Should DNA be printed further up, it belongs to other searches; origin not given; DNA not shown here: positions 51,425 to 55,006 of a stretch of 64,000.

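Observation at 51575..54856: Giant (~1,090 aa) protein with a TadE/prepilin-type N-terminus fused to a Cys/Asn/Thr-rich repeat domain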

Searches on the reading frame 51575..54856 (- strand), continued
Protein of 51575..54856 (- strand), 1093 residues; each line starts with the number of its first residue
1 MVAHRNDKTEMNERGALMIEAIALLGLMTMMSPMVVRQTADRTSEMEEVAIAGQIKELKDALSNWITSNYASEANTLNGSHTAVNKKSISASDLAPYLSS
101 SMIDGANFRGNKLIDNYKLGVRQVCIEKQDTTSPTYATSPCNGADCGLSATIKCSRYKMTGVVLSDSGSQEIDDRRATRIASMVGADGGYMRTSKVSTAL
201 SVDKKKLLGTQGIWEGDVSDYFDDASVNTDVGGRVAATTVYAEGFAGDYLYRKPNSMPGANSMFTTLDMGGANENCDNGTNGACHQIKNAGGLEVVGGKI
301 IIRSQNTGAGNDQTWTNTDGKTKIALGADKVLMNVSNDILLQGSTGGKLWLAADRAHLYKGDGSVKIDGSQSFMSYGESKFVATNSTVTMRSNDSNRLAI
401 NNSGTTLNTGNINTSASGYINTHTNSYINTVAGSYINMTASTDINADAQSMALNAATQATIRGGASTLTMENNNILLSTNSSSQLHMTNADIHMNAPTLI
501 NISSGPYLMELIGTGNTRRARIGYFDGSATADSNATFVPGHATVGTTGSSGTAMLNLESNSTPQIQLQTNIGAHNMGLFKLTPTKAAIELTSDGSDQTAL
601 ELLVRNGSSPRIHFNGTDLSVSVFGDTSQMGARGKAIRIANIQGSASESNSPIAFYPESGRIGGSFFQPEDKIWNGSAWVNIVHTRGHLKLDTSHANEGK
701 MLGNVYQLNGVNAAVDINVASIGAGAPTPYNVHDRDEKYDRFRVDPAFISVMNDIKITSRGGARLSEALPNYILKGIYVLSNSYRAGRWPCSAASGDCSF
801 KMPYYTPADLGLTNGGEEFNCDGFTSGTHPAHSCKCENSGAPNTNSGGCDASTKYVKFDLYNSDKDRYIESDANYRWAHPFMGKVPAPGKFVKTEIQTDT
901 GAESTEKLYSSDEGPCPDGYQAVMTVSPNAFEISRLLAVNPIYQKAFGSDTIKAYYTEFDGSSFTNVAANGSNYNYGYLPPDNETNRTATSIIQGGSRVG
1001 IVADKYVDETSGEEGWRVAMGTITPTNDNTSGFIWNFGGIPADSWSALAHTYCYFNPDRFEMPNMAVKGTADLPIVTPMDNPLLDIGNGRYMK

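Call 47: predict_structure(alignment_id=A2)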
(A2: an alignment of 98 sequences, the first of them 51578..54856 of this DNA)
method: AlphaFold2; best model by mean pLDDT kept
length: 1093 residues; sequences in the alignment: 98
mean_pLDDT: 62.8   pTM: 0.40
mean pLDDT of the five models: 62.8, 60.8, 59.5, 59.3, 58.2
residues with pLDDT >= 90: 23; 70-90: 428; 50-70: 300; < 50: 342
segments of 3 or more residues with pLDDT < 50: 1-19, 21-37, 245-300, 303-330, 362-380, 383-387, 391-397, 399-406, 410-419, 465-467, 470-474, 481-530, 666-675, 677-679, 741-770, 840-847, 943-977, 1084-1093
pLDDT, mean of each block of 10 residues (from residue 1): 34 46 43 46 73 88 86 77 82 81 79 83 84 62 71 81 82 85 85 80 78 69 75 84 51 35 35 39 38 45 44 36 42 59 57 58 42 40 49 48 48 43 52 57 55 53 50 49 43 41 39 36 41 62 64 69 74 68 79 60 73 77 73 72 66 67 49 45 69 61 65 71 68 66 37 34 37 80 89 83 75 72 68 69 50 78 80 79 89 85 84 78 84 62 46 42 38 46 63 61 79 81 78 82 88 79 73 67 47 37
secondary structure, 60 per line:
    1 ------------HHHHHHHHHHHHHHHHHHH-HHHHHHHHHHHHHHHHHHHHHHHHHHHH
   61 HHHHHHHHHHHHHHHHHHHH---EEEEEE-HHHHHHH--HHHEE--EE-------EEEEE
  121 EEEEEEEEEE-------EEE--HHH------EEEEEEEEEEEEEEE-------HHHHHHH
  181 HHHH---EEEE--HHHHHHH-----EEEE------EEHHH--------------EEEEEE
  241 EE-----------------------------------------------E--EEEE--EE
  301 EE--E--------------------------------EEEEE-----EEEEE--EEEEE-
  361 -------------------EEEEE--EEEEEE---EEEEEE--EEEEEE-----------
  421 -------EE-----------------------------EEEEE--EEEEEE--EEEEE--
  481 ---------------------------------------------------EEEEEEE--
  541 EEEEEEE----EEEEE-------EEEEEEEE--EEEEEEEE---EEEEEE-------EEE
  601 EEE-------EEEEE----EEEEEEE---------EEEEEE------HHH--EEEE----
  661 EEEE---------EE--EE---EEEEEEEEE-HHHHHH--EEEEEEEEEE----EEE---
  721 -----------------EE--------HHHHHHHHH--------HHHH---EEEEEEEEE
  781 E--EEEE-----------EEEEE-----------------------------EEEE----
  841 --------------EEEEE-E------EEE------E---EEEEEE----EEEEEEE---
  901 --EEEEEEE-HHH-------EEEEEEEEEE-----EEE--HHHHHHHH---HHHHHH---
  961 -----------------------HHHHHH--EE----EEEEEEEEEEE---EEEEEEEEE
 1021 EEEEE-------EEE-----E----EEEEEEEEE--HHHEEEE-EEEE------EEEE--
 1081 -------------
elements in order (helices of 4 or more, strands of 3 or more residues): H13-31 H33-80 E84-89 H91-97 E116-130 E138-140 E152-166 H174-184 E188-191 H194-200 E206-209 E235-242 E293-296 E299-302 E338-342 E348-352 E355-359 E380-384 E387-392 E396-401 E404-409 E459-463 E466-471 E474-478 E532-538 E541-547 E552-556 E564-571 E574-581 E585-590 E598-603 E611-615 E620-626 E636-641 E653-656 E661-664 E683-691 H693-698 E701-710 E715-717 H748-756 H765-768 E772-781 E784-787 E799-803 E833-836 E855-859 E868-870 E881-886 E891-897 E903-909 E921-930 E936-938 H941-948 H952-957 H984-989 E998-1008 E1012-1025 E1033-1035 E1046-1054 E1060-1063 E1065-1068 E1075-1078

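Call 51: fold_search(model_id=the predicted structure, library=pdb)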
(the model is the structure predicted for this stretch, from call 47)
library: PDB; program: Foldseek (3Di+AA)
matches with E <= 10: 363; with E <= 0.001: 0
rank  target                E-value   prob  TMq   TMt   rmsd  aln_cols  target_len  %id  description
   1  4uxg_A                1.6e-02  0.10  0.06  0.11  42.4       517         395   10  Crystal structure of the carboxy-terminal region of the bacteriophage T4 proximal long tail fibre protein gp34, R32 na (released 2015-09-30)
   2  4uxg_I                2.3e-02  0.15  0.06  0.12  37.5       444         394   11  Crystal structure of the carboxy-terminal region of the bacteriophage T4 proximal long tail fibre protein gp34, R32 na (released 2015-09-30)
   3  3nol                  5.3e-02  0.12  0.04  0.12  24.5       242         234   11  Crystal structure of Zymomonas mobilis Glutaminyl Cyclase (trigonal form) (released 2010-11-03)
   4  4uxg_K                5.6e-02  0.08  0.06  0.12  40.9       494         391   12  Crystal structure of the carboxy-terminal region of the bacteriophage T4 proximal long tail fibre protein gp34, R32 na (released 2015-09-30)
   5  6kwu                  1.0e-01  0.18  0.06  0.17  18.5       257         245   10  A Crystal Structure of OspA mutant (released 2020-09-09)
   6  4uxg_C                1.3e-01  0.06  0.05  0.11  31.7       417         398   13  Crystal structure of the carboxy-terminal region of the bacteriophage T4 proximal long tail fibre protein gp34, R32 na (released 2015-09-30)
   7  2ol8                  1.4e-01  0.21  0.06  0.19  18.5       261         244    8  The crystal structure of OspA mutant (released 2007-12-11)
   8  8xwg                  1.6e-01  0.33  0.08  0.21  15.6       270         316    9  OspA variants for thioflavin-T binding (released 2024-11-27)
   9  6iei                  1.6e-01  0.20  0.07  0.22  17.1       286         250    9  Loop deletion and proline insertion mutant (deleting six residues and inserted five proline residues) (released 2019-07-03)
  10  7adp_A                1.6e-01  0.04  0.06  0.07  34.7       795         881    9  Cryo-EM structure of human ER membrane protein complex in GDN detergent (released 2020-12-02)
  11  5yvq_A                1.7e-01  0.13  0.08  0.19  20.6       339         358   12  Complex of Mu phage tail fiber and its chaperone (released 2019-05-22)
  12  5nxh_A                1.7e-01  0.08  0.06  0.09  36.0       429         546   13  Crystal structure of the carboxy-terminal region of the bacteriophage T4 proximal long tail fibre protein gp34, residu (released 2017-07-12)
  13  3va6_A                2.1e-01  0.06  0.05  0.07  25.4       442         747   11  Crystal Structure of the extracellular domain of the putative hybrid two component system BT4673 from B. thetaiotaomic (released 2012-06-13)
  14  3ckg                  2.3e-01  0.12  0.06  0.15  17.2       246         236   12  The crystal structure of OspA deletion mutant (released 2009-01-27)
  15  4yhc_B                2.5e-01  0.04  0.05  0.08  26.8       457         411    6  Crystal structure of the WD40 domain of SCAP from fission yeast (released 2015-04-01)
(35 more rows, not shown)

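Call 53: search_solved_structures(query=A2, max_evalue=1, show_alignments=2)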
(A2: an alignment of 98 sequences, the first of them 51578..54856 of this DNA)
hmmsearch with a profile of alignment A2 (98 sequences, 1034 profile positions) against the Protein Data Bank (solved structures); distinct sequences matched with E-value up to 1: 2.
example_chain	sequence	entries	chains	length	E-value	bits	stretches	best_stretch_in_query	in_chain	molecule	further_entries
8hcy_C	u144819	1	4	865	0.017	16.6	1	384-489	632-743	Dot/Icm secretion system substrate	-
8gra_I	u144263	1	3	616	0.15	13.4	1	368-487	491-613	Type VI secretion system spike protein VgrG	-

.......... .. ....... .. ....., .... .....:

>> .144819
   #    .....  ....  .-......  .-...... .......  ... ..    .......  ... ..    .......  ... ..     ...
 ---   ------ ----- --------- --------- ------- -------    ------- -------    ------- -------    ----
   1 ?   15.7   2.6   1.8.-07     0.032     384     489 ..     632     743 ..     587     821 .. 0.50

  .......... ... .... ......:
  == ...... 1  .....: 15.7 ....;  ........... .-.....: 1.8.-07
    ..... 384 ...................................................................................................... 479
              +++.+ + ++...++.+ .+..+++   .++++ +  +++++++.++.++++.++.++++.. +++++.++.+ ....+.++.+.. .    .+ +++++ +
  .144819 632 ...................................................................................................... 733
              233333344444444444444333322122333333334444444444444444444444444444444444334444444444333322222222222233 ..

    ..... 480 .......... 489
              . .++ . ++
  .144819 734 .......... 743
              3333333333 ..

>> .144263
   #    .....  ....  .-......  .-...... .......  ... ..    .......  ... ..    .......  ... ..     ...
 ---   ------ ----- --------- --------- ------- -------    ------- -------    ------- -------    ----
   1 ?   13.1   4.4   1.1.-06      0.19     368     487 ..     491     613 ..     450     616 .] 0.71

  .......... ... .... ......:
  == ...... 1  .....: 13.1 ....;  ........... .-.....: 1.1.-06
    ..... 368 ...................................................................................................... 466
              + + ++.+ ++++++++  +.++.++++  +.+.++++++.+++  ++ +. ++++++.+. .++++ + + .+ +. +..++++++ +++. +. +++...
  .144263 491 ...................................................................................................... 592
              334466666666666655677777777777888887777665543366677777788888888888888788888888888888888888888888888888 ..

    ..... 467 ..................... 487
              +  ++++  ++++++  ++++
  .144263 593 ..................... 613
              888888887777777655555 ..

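Call 66: list_cluster_members(proteins=[P0129, P0145, P0148, P0149, P0151, P0167, P0174, P0181, P0223, P0245])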
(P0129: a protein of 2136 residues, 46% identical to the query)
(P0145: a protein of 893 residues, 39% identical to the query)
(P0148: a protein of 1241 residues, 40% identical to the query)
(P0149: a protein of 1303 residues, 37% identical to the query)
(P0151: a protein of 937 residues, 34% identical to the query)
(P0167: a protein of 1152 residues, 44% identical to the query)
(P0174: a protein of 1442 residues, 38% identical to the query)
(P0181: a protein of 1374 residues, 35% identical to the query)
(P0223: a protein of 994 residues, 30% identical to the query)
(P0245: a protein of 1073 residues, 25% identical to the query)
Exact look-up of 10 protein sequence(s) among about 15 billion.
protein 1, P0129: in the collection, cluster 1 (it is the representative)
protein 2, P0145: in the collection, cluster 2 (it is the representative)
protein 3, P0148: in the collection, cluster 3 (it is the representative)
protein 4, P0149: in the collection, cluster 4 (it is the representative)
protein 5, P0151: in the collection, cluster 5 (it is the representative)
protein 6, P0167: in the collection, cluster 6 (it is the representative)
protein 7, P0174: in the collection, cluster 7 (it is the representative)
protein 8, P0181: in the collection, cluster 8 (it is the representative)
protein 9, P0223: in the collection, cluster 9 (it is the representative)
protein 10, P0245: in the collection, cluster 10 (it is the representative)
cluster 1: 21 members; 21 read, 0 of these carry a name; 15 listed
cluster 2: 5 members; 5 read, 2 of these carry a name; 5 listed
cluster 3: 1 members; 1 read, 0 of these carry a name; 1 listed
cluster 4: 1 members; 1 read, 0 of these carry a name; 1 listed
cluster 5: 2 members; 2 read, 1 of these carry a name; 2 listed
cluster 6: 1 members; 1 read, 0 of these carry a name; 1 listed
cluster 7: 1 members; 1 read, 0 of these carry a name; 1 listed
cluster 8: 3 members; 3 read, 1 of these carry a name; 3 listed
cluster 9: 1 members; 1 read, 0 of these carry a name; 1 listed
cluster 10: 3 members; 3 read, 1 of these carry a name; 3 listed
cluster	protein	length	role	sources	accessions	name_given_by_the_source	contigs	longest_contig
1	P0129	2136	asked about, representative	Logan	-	-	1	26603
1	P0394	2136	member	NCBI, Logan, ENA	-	-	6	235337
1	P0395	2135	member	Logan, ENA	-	-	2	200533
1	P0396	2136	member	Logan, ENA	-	-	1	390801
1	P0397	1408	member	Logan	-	-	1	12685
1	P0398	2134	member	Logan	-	-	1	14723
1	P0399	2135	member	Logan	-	-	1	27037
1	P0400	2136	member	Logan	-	-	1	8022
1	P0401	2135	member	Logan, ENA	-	-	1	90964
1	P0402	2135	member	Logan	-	-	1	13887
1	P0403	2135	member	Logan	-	-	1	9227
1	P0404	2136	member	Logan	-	-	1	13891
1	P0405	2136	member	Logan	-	-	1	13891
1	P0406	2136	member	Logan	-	-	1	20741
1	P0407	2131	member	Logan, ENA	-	-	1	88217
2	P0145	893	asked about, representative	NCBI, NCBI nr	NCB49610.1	MAG: hypothetical protein EOM53_02890 [Alphaproteobacteria bacterium] | hypothetical protein [Alphaproteobacteria bacterium]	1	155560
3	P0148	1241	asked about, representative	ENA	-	-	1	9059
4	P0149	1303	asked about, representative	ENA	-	-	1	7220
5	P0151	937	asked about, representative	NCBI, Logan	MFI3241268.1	MAG: hypothetical protein R3Y43_01725 [Alphaproteobacteria bacterium]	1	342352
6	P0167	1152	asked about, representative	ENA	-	-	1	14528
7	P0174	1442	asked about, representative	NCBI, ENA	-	-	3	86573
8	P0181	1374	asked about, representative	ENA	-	-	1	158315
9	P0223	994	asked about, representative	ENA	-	-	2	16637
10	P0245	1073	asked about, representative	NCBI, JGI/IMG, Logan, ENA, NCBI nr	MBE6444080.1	MAG: hypothetical protein E7020_05390 [Alphaproteobacteria bacterium] | hypothetical protein [Alphaproteobacteria bacterium]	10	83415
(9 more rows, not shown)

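Call 74: search_protein_families(library=pfam, alignment_id=A1, max_evalue=1)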
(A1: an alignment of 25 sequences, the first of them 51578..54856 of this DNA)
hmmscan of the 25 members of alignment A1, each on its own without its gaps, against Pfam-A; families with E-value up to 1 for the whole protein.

A. member 1, window:51578-54856:- (1093 aa): 2 families
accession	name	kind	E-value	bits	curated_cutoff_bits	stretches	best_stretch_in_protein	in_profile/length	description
PF10106.14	DUF2345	-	0.0031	17.8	30.7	1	435-486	88-141/151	Uncharacterized protein conserved in bacteria (DUF2345)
PF13144.11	ChapFlgA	-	0.11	13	23.8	0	600-643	62-105/122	Chaperone for flagella basal body P-ring formation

B. families by the number of members that match (of 25 scanned): 12 families
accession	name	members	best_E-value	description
PF10106.14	DUF2345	14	7.2e-09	Uncharacterized protein conserved in bacteria (DUF2345)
PF04790.18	Sarcoglycan_1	5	5.1e-06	Sarcoglycan complex subunit protein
PF12059.13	DUF3540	5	0.028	Protein of unknown function (DUF3540)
PF04917.17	Shufflon_N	2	8.5e-08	Bacterial shufflon protein, N-terminal constant region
PF05970.20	PIF1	2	0.14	PIF1-like helicase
PF14059.11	DUF4251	1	0.0044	Domain of unknown function (DUF4251)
PF24478.1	DCX2_DCDC1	1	0.026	DCDC1, second doublecortin-like domain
PF23585.1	DUF7137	1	0.036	Domain of unknown function (DUF7137)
PF07419.17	PilM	1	0.043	PilM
PF13144.11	ChapFlgA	1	0.11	Chaperone for flagella basal body P-ring formation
PF18889.6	Beta_helix_3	1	0.2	Beta helix repeat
PF19506.4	DUF6040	1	0.31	Family of unknown function (DUF6040)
